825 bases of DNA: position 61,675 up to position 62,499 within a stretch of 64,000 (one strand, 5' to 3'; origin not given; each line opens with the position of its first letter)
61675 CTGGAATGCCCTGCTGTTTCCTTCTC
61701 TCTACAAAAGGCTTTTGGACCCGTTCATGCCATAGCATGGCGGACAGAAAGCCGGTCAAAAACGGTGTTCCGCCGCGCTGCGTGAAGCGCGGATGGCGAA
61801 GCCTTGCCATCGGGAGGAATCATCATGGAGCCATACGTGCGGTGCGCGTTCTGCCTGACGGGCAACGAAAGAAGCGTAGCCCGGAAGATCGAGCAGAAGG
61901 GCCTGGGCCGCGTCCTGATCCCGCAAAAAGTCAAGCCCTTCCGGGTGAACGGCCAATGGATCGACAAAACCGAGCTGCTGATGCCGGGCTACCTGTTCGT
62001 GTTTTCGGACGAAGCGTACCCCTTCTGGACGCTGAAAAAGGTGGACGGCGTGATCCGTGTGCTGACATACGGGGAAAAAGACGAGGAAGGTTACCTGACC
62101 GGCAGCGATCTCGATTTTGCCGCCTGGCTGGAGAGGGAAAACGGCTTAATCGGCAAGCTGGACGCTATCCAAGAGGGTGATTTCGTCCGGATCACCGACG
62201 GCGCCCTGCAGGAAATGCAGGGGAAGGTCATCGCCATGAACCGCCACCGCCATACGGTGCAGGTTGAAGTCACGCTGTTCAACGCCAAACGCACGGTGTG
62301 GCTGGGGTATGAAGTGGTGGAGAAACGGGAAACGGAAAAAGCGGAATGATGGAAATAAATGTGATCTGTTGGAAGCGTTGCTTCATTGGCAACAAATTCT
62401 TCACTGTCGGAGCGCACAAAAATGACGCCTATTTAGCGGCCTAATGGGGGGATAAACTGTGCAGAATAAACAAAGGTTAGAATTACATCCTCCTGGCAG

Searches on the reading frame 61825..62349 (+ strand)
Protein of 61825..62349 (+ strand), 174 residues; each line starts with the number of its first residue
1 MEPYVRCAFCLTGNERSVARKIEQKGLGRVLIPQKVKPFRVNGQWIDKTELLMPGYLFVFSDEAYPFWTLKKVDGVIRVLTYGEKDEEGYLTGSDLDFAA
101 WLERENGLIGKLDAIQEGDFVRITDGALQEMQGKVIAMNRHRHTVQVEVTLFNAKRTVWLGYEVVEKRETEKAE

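Call 10: search_protein_families(library=pfam, proteins=[window:61825-62346:+], max_evalue=0.01)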
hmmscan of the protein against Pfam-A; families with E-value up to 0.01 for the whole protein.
window:61825-62346:+ (174 aa): 3 families
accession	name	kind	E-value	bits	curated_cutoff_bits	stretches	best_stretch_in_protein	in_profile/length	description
PF02357.24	NusG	-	3.7e-06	27.8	22.2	1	10-85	8-78/93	Transcription termination factor nusG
PF23291.1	KOW4_SPT5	-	0.0022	18.3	27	1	114-140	8-34/55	Transcription elongation factor SPT5, fourth KOW domain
PF23284.2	KOW2_Spt5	-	0.0053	17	28.9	0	118-146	2-28/50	Transcription elongation factor SPT5, second KOW domain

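Call 11: search_protein_families(library=ncbifam, proteins=[window:61825-62346:+], max_evalue=0.01)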
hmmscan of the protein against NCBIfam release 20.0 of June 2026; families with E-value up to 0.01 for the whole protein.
window:61825-62346:+ (174 aa): 6 families
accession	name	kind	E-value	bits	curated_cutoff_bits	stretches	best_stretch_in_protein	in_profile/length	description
NF033641.1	antiterm_LoaP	exception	1.3e-24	87.2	125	1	9-167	5-166/166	antiterminator LoaP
TIGR00922.1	nusG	equivalog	2.9e-10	40.3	135.7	1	26-167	30-171/172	transcription termination/antitermination protein NusG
NF033644.1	antiterm_UpxY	subfamily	5e-09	36.4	100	1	13-150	9-149/164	UpxY family transcription antiterminator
TIGR01956.2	NusG_myco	equivalog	7.5e-05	22.4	150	1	111-166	182-237/239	transcription termination/antitermination protein NusG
NF006534.0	PRK09014.1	equivalog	0.00027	20.9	124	1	10-132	9-127/162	transcription/translation regulatory transformer protein RfaH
TIGR01955.1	RfaH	equivalog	0.0012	18.9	144.5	1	20-133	16-127/159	transcription/translation regulatory transformer protein RfaH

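Call 13: find_encoding_contigs(protein=window:61825-62349:+, flank=10000, max_places=6)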
Protein window:61825-62349:+ (174 aa): 10 contigs read that carry it; 6 places shown.
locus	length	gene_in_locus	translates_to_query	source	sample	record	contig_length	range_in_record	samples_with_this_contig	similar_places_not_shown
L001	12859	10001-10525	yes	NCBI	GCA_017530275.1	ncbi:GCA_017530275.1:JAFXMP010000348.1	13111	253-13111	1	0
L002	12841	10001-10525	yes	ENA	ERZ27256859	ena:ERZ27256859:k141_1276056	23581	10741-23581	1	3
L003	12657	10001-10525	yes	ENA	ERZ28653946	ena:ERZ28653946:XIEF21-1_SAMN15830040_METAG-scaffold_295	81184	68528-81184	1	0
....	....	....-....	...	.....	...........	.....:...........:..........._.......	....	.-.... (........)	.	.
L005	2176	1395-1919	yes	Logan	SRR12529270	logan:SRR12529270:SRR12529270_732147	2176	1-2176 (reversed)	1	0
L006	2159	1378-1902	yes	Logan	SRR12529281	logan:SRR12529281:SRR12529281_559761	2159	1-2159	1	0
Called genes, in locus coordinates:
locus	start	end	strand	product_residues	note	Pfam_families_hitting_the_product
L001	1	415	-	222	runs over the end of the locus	PF22842:Pel9A-like_beta_helix (weak), PF21258:Glyco_hydro_120_ins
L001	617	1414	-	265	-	PF09818:ABC_ATPase (faint), PF00005:ABC_tran, PF02463:SMC_N, PF13476:AAA_23 (weak), PF13304:AAA_21 (faint)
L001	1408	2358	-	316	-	PF02653:BPD_transp_2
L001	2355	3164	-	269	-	PF13489:Methyltransf_23, PF00398:RrnaAD, PF08241:Methyltransf_11, PF08242:Methyltransf_12, PF13649:Methyltransf_25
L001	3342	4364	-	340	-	PF04392:ABC_sub_bind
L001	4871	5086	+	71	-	PF00269:SASP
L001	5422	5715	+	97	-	PF00269:SASP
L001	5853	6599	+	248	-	PF16481:DUF5058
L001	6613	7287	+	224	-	-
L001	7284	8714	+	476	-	PF01546:Peptidase_M20, PF07687:M20_dimer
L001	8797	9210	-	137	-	-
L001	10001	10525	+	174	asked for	PF02357:NusG (weak)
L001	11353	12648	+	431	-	PF01041:DegT_DnrJ_EryC1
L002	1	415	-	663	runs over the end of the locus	PF22842:Pel9A-like_beta_helix (weak), PF21258:Glyco_hydro_120_ins, PF13229:Beta_helix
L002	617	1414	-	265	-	PF09818:ABC_ATPase (faint), PF00005:ABC_tran, PF02463:SMC_N, PF13476:AAA_23 (weak), PF13304:AAA_21 (faint)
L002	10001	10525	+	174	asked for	PF02357:NusG (weak)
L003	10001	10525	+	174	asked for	PF02357:NusG (weak)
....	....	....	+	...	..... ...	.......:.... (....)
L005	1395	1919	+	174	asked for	PF02357:NusG (weak)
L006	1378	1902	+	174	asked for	PF02357:NusG (weak)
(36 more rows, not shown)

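Call 17: find_homologous_proteins(query=window:61825-62346:+, max_evalue=0.00001)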
Query window:61825-62346:+ (174 aa): 24 proteins with E <= 0.00001 among 79 candidates.
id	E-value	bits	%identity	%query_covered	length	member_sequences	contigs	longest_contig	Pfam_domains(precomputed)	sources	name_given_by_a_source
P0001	3.0e-103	361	92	98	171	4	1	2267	PF02357.25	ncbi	-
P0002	4.9e-101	354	93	97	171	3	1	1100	PF02357.25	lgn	-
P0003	5.0e-101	354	92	98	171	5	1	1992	PF02357.25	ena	-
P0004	1.3e-99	349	91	98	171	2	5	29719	PF02357.25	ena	-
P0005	2.0e-98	345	89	100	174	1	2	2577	PF02357.25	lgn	-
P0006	7.9e-96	337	86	100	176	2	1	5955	PF02357.25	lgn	-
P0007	2.5e-95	335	85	99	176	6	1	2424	PF02357.25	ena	-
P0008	1.8e-93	329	86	97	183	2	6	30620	-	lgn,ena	-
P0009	5.0e-93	328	85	99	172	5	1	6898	-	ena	-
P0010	1.4e-89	317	81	99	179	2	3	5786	PF02357.25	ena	-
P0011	5.0e-87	308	80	95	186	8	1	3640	-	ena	-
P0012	1.7e-86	306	77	96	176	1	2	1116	-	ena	-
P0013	2.2e-85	303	77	98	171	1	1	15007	PF02357.25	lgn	-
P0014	1.5e-84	300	77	95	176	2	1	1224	-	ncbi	-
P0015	1.6e-84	300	77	95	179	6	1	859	PF00467.36,PF02357.25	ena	-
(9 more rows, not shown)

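Call 19: find_related_loci(query=A1, collection=metagenome_contigs, flank=4000)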
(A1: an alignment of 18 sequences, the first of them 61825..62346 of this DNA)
Query A1 (174 aa) in metagenome_contigs; peptide patterns used: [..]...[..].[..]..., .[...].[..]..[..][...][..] (x = any residue, [..] = any of these).
244 stretches matched a pattern; 4 encode a relative of the query (tblastn E <= 1e-3); 4 distinct loci.
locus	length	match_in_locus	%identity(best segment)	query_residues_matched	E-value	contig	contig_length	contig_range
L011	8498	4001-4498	78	1-166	3e-91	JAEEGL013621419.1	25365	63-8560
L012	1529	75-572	77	1-166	3e-95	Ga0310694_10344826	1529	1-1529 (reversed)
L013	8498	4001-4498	76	1-166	4e-87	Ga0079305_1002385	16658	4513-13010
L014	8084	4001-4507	56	1-169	8e-64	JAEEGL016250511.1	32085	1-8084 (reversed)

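Call 27: find_encoding_contigs(protein=P0004, flank=6000, max_places=4)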
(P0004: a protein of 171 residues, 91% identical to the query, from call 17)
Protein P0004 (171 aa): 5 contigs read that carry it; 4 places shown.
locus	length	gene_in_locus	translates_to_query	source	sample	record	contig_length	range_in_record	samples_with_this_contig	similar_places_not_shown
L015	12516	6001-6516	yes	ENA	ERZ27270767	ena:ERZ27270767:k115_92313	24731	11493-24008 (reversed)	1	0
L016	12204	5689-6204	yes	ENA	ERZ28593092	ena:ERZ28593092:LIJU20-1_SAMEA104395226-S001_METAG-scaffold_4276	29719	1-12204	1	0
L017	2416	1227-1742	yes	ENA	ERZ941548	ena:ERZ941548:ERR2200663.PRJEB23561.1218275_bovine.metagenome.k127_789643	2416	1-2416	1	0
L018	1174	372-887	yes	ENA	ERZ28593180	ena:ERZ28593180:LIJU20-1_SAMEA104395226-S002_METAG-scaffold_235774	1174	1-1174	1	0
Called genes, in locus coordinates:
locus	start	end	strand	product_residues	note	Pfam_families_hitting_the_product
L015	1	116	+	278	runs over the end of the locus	?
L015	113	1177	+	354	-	PF01370:Epimerase, PF02719:Polysacc_synt_2, PF04321:RmlD_sub_bind, PF01073:3Beta_HSD, PF07993:NAD_binding_4 (weak), PF16363:GDP_Man_Dehyd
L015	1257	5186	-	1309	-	-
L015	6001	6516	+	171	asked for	PF02357:NusG (weak)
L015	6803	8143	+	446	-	PF01041:DegT_DnrJ_EryC1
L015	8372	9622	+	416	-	PF13439:Glyco_transf_4 (weak), PF13579:Glyco_trans_4_4, PF00534:Glycos_transf_1, PF13692:Glyco_trans_1_4, PF13524:Glyco_trans_1_2 (weak)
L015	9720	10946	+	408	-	PF04932:Wzy_C (weak)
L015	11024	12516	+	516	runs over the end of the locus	PF03023:MurJ, PF01554:MatE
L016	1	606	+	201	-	?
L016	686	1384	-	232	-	-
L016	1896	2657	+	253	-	-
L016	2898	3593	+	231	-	-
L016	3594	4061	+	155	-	-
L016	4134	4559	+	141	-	-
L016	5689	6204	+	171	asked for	PF02357:NusG (weak)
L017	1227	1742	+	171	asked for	PF02357:NusG (weak)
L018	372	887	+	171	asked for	PF02357:NusG (weak)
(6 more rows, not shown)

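Call 28: find_encoding_contigs(protein=P0008, flank=6000, max_places=4)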
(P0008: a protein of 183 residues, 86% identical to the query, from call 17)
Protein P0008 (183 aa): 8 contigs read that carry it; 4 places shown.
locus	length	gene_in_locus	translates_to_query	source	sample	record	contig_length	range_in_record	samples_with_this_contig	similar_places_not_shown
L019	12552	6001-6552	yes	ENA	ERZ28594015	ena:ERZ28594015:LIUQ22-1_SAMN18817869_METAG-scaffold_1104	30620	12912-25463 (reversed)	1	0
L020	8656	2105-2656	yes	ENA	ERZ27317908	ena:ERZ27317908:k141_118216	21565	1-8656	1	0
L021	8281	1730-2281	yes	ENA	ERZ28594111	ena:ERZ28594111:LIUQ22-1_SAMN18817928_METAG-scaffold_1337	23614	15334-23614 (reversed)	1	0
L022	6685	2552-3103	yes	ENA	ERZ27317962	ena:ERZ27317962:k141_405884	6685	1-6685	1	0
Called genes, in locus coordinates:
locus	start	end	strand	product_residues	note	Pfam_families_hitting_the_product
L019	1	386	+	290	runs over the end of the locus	PF00126:HTH_1, PF03466:LysR_substrate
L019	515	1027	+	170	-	PF03358:FMN_red (faint), PF12682:Flavodoxin_4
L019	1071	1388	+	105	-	PF14534:DUF4440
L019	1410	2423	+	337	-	PF03358:FMN_red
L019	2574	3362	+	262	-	-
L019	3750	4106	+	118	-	-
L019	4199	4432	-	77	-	-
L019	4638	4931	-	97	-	PF01381:HTH_3 (weak)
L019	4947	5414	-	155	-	PF05015:HigB-like_toxin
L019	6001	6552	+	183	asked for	-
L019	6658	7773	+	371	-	PF05222:AlaDh_PNT_N, PF01262:AlaDh_PNT_C, PF02826:2-Hacid_dh_C (weak)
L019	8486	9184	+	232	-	PF01041:DegT_DnrJ_EryC1, PF01212:Beta_elim_lyase (weak)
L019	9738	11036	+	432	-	PF01041:DegT_DnrJ_EryC1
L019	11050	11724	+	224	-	PF02397:Bac_transf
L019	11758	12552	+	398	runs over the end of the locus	PF07478:Dala_Dala_lig_C (faint), PF02655:ATP-grasp_3, PF02786:CPSase_L_D2 (faint), PF08443:RimK (weak), PF15632:ATPgrasp_Ter (weak)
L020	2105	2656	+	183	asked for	-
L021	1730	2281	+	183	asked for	-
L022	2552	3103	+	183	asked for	-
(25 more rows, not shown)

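Call 29: find_encoding_contigs(protein=P0009, flank=6000, max_places=3)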
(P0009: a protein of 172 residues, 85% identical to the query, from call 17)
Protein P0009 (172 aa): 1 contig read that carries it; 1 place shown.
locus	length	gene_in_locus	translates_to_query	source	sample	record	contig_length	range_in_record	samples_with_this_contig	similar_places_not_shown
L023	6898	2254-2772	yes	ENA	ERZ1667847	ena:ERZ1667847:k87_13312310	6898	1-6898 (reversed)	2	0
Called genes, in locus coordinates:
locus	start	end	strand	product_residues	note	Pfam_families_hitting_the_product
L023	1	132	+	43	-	?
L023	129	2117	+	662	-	PF13727:CoA_binding_3, PF17836:PglD_N (faint), PF01073:3Beta_HSD (weak), PF01370:Epimerase, PF02719:Polysacc_synt_2, PF04321:RmlD_sub_bind, PF16363:GDP_Man_Dehyd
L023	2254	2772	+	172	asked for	-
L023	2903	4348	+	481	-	PF13727:CoA_binding_3, PF02397:Bac_transf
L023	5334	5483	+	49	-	-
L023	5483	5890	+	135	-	-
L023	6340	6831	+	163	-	-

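Call 37: find_encoding_contigs(protein=P0006, flank=6000, max_places=3)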
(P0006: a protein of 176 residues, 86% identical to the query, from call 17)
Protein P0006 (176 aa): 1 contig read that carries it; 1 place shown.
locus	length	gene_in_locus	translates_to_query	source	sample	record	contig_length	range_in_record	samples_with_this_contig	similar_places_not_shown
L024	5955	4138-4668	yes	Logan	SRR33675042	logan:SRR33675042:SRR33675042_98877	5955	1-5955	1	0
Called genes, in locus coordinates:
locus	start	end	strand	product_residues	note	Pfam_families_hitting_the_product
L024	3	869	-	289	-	?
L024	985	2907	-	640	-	PF01966:HD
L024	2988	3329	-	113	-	-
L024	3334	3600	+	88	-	-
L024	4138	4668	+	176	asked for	PF02357:NusG (weak)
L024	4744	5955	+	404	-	?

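Call 38: find_encoding_contigs(protein=P0010, flank=6000, max_places=3)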
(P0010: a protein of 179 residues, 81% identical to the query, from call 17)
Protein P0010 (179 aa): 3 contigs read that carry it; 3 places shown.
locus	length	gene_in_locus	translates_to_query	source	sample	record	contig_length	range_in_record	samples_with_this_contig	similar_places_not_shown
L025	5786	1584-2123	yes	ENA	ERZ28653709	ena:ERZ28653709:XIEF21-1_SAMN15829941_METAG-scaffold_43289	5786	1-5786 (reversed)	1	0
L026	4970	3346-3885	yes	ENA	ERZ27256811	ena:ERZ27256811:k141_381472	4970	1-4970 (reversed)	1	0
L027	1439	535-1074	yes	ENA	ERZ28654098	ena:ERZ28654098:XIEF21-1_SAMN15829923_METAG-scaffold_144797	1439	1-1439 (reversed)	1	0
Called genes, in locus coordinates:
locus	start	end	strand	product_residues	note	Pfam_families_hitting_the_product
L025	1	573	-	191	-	?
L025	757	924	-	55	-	-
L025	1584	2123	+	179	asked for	PF02357:NusG (weak)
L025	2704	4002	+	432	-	PF01041:DegT_DnrJ_EryC1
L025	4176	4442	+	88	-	-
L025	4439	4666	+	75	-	-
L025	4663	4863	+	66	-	-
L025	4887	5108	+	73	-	-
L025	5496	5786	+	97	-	?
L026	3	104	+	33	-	?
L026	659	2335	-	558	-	PF00239:Resolvase, PF07508:Recombinase, PF13408:Zn_ribbon_recom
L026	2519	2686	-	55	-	-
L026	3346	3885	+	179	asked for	PF02357:NusG (weak)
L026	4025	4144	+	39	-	-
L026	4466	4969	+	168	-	?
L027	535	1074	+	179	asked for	PF02357:NusG (weak)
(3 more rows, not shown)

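Call 39: find_encoding_contigs(protein=P0013, flank=6000, max_places=3)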
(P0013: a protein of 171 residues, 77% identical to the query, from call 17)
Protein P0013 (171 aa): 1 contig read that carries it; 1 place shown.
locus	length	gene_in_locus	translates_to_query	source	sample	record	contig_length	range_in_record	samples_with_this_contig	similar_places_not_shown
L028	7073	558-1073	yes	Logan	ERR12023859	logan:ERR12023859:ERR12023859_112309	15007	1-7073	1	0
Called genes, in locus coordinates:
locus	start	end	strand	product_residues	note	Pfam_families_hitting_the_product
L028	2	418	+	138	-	?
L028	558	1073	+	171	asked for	PF02357:NusG (weak)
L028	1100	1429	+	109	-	PF00903:Glyoxalase (faint)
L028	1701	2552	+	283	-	PF02397:Bac_transf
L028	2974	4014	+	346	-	PF01073:3Beta_HSD, PF01370:Epimerase, PF02719:Polysacc_synt_2, PF04321:RmlD_sub_bind (weak), PF05368:NmrA, PF16363:GDP_Man_Dehyd, PF13460:NAD_binding_10, PF08485:Polysacc_syn_2C, +2 more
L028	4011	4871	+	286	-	PF01370:Epimerase, PF04321:RmlD_sub_bind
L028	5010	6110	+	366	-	PF14897:EpsG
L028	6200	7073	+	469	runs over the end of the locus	PF01943:Polysacc_synt (weak)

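Call 60: find_homologous_proteins(query=L001:11353-12645:+, max_evalue=1e-100)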
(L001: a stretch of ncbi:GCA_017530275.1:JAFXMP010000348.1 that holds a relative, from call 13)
Query L001:11353-12645:+ (431 aa): 8000 proteins with E <= 1e-100 among 8000 candidates; the best 120 are listed.
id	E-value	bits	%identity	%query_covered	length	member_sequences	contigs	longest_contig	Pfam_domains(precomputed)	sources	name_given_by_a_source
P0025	8.0e-295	995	99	100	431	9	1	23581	PF01041.24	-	-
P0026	9.5e-265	896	89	100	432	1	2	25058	PF01041.24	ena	-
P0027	1.0e-262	890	88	100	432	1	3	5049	PF01041.24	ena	-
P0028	1.1e-262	889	88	100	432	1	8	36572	PF01041.24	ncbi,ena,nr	ncbi:MAG: DegT/DnrJ/EryC1/StrS family aminotransferase [Clostridia bacterium]|nr:DegT/DnrJ/EryC1/Str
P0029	1.9e-262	889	88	100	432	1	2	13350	PF01041.24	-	-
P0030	2.0e-262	889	88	100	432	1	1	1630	PF01041.24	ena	-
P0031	1.4e-261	886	88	100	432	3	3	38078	PF01041.24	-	-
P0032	2.2e-260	882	87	100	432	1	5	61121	PF01041.24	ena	-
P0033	2.2e-260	882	87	100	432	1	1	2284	PF01041.24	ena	-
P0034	3.6e-260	881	88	100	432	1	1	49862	PF01041.24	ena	-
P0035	2.6e-259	878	88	100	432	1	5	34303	PF01041.24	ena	-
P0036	3.2e-259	878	87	100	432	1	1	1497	PF01041.24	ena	-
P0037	1.6e-258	876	86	100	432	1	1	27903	PF01041.24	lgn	-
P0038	3.9e-258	875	87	100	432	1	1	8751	PF01041.24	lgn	-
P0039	9.0e-258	873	87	100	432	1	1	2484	PF01041.24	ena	-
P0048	1.2e-251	853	84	100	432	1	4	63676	PF01041.24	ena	-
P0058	2.3e-249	846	83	100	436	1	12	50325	PF01212.28,PF01041.24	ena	-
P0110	1.1e-244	830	81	100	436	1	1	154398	PF01212.28,PF01041.24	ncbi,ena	-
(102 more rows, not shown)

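Call 61: find_encoding_contigs(protein=P0032, flank=5000, max_places=3)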
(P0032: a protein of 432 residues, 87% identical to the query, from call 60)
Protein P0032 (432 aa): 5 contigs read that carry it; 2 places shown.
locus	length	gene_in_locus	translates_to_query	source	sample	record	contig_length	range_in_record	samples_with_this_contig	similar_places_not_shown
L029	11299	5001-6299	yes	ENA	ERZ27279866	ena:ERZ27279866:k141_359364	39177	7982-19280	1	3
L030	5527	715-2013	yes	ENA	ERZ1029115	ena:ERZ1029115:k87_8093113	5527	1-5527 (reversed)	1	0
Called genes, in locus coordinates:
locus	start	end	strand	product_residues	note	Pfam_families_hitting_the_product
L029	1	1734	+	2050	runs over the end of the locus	PF00501:AMP-binding, PF00550:PP-binding, PF00668:Condensation, PF00501:AMP-binding, PF13193:AMP-binding_C (weak), PF00550:PP-binding, PF00668:Condensation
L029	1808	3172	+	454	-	PF01554:MatE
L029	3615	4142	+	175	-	PF02357:NusG (faint)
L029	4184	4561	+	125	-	PF01041:DegT_DnrJ_EryC1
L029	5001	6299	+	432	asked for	PF01041:DegT_DnrJ_EryC1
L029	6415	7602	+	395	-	PF00108:Thiolase_N, PF02803:Thiolase_C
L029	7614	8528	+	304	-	PF25084:LbH_EIF2B (faint), PF25087:GMPPB_C (weak), PF00132:Hexapep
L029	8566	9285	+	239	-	PF00106:adh_short, PF01370:Epimerase, PF08659:KR, PF13561:adh_short_C2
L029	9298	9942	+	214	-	PF02397:Bac_transf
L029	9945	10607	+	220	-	PF02585:PIG-L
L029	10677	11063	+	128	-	-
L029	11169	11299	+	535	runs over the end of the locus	PF21360:PylC-like_N, PF02655:ATP-grasp_3, PF13535:ATP-grasp_4 (faint), PF15632:ATPgrasp_Ter, PF00702:Hydrolase, PF13419:HAD_2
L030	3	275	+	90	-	?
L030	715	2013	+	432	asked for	PF01041:DegT_DnrJ_EryC1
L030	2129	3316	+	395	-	PF00108:Thiolase_N, PF02803:Thiolase_C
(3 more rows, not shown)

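Call 62: find_encoding_contigs(protein=P0028, flank=5000, max_places=3)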
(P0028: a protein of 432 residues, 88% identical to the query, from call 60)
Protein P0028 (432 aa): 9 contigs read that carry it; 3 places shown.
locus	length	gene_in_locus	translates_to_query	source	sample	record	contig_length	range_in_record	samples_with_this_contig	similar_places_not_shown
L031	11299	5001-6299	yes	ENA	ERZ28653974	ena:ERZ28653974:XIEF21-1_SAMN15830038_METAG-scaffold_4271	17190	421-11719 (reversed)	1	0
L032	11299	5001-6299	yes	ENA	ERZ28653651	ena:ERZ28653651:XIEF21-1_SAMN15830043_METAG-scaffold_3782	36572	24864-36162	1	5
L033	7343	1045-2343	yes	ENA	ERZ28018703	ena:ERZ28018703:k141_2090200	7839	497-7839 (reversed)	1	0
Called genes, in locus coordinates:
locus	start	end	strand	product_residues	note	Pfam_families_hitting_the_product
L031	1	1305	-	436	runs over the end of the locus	-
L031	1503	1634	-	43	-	-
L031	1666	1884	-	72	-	-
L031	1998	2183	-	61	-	-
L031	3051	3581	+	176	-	PF02357:NusG (weak)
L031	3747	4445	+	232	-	PF01041:DegT_DnrJ_EryC1, PF01212:Beta_elim_lyase (weak)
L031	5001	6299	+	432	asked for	PF01041:DegT_DnrJ_EryC1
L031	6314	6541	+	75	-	-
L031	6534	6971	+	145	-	PF02397:Bac_transf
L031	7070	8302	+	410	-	PF01071:GARS_A, PF02655:ATP-grasp_3, PF02786:CPSase_L_D2 (weak), PF07478:Dala_Dala_lig_C, PF13535:ATP-grasp_4, PF15632:ATPgrasp_Ter (weak)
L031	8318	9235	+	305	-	PF04991:LicD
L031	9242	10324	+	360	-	PF00266:Aminotran_5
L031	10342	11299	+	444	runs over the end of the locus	PF01467:CTP_transf_like, PF01408:GFO_IDH_MocA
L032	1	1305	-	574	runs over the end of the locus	PF00664:ABC_membrane, PF02463:SMC_N (faint), PF00005:ABC_tran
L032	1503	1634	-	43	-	-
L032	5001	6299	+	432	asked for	PF01041:DegT_DnrJ_EryC1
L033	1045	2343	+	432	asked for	PF01041:DegT_DnrJ_EryC1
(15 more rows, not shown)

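Call 63: find_encoding_contigs(protein=P0048, flank=5000, max_places=3)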
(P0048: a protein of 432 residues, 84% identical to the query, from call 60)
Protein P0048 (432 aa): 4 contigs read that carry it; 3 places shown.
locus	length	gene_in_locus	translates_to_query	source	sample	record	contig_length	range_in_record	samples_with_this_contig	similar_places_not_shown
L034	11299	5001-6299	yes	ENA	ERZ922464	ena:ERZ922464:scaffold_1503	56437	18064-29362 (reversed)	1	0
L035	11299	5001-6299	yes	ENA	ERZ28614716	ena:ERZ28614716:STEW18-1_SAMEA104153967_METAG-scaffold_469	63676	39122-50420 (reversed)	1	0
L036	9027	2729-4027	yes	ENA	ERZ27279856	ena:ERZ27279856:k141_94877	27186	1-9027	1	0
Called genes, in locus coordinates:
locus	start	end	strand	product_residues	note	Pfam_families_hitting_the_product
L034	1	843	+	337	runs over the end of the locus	PF00535:Glycos_transf_2, PF10111:Glyco_tranf_2_2 (faint)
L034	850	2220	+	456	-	PF13727:CoA_binding_3, PF02397:Bac_transf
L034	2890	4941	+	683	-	PF13727:CoA_binding_3, PF01073:3Beta_HSD (weak), PF01370:Epimerase, PF02719:Polysacc_synt_2, PF04321:RmlD_sub_bind, PF16363:GDP_Man_Dehyd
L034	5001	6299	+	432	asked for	PF01041:DegT_DnrJ_EryC1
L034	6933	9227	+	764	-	PF13276:HTH_21 (weak), PF00665:rve, PF13683:rve_3 (weak), PF13333:rve_2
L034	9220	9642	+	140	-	-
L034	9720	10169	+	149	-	-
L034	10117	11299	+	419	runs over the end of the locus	PF13683:rve_3 (faint), PF13276:HTH_21, PF00665:rve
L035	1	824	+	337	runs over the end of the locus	PF00535:Glycos_transf_2, PF10111:Glyco_tranf_2_2 (faint)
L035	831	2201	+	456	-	PF13727:CoA_binding_3, PF02397:Bac_transf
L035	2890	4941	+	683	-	PF13727:CoA_binding_3, PF01073:3Beta_HSD (weak), PF01370:Epimerase, PF02719:Polysacc_synt_2, PF04321:RmlD_sub_bind, PF16363:GDP_Man_Dehyd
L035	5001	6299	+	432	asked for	PF01041:DegT_DnrJ_EryC1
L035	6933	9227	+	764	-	PF13276:HTH_21 (weak), PF00665:rve, PF13683:rve_3 (weak), PF13333:rve_2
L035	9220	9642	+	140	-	-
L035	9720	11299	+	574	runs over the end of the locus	PF13276:HTH_21, PF00665:rve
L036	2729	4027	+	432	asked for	PF01041:DegT_DnrJ_EryC1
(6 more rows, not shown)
